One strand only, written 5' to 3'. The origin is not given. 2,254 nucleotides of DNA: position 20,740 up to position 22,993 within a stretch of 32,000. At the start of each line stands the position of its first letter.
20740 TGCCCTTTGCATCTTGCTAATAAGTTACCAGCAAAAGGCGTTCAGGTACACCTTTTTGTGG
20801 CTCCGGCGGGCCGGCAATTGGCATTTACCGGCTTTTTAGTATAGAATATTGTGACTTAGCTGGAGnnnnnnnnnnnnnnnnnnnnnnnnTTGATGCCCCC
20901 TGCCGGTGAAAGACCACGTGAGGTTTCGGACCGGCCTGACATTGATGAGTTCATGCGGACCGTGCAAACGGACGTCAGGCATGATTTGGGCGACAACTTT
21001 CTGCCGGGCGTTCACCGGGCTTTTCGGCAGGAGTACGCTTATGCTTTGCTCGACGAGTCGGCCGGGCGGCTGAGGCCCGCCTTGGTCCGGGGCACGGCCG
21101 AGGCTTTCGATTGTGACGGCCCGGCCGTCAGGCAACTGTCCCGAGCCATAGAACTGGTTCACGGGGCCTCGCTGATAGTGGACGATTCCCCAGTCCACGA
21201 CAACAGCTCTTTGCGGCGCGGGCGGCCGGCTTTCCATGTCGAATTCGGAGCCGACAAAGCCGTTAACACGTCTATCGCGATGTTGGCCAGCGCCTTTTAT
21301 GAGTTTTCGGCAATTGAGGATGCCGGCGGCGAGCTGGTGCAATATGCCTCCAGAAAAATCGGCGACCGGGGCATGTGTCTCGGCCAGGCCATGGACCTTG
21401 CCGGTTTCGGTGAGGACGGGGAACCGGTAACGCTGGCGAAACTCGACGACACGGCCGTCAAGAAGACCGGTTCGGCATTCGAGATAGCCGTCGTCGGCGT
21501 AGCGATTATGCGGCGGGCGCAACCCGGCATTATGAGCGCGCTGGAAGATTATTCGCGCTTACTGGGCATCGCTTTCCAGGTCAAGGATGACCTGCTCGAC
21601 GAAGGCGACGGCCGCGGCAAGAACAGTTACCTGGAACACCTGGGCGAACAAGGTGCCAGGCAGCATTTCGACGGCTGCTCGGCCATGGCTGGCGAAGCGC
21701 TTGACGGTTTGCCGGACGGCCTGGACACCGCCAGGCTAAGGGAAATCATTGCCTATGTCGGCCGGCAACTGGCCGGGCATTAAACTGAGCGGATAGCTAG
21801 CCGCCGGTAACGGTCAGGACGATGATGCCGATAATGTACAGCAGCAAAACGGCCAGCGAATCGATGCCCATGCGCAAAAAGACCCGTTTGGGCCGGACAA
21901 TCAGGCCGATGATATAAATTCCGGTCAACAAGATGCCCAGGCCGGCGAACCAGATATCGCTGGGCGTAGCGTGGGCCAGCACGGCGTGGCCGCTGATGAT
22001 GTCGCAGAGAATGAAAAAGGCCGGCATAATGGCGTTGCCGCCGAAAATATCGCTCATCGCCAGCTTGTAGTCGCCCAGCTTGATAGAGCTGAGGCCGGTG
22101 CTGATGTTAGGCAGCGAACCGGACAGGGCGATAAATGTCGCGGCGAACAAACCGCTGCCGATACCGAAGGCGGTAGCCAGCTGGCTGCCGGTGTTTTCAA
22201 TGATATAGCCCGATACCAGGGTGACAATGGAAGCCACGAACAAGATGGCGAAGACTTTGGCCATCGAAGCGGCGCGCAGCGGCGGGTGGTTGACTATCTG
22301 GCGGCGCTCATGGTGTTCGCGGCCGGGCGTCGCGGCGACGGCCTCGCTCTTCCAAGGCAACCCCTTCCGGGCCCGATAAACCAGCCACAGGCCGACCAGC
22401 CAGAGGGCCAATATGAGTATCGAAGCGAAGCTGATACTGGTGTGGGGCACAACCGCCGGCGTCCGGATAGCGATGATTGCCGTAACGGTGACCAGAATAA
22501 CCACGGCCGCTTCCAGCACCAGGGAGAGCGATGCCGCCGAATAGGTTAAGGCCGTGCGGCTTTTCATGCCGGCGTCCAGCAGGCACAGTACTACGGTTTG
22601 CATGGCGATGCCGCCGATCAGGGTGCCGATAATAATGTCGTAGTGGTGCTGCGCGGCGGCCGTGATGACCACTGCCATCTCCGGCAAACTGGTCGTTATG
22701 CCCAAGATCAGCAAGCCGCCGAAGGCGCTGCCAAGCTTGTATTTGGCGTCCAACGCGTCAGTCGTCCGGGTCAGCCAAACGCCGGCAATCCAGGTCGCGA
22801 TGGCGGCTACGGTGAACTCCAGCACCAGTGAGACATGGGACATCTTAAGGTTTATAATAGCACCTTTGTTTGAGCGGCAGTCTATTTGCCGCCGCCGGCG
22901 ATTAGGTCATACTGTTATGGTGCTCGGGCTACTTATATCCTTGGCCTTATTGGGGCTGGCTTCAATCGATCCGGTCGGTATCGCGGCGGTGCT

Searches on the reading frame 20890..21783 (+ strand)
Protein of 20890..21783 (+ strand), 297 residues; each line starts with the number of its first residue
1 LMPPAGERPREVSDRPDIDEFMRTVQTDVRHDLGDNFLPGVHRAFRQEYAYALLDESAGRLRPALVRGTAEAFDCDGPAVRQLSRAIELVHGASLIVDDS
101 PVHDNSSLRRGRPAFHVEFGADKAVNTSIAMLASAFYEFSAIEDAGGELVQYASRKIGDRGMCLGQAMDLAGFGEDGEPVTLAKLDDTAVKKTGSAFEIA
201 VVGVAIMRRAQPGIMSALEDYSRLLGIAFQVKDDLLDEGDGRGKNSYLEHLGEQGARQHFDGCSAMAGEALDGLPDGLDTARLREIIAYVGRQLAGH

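Call 22: search_protein_families(library=pfam, proteins=[window:20890-21783:+], max_evalue=0.001)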
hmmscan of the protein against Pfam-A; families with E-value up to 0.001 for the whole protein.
window:20890-21783:+ (297 aa): 1 family
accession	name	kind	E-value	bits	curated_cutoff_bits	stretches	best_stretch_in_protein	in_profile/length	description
PF00348.22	polyprenyl_synt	-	1.9e-34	119.5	27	1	52-237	10-190/251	Polyprenyl synthetase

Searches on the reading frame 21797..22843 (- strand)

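Call 22: search_protein_families(library=pfam, proteins=[window:21797-22843:-], max_evalue=0.001)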
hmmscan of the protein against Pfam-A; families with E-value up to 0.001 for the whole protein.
window:21797-22843:- (348 aa): 1 family
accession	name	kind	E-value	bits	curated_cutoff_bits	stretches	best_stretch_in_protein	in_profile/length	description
PF01699.29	Na_Ca_ex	-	6e-15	55.9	24.9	2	9-156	5-150/151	Sodium/calcium exchanger protein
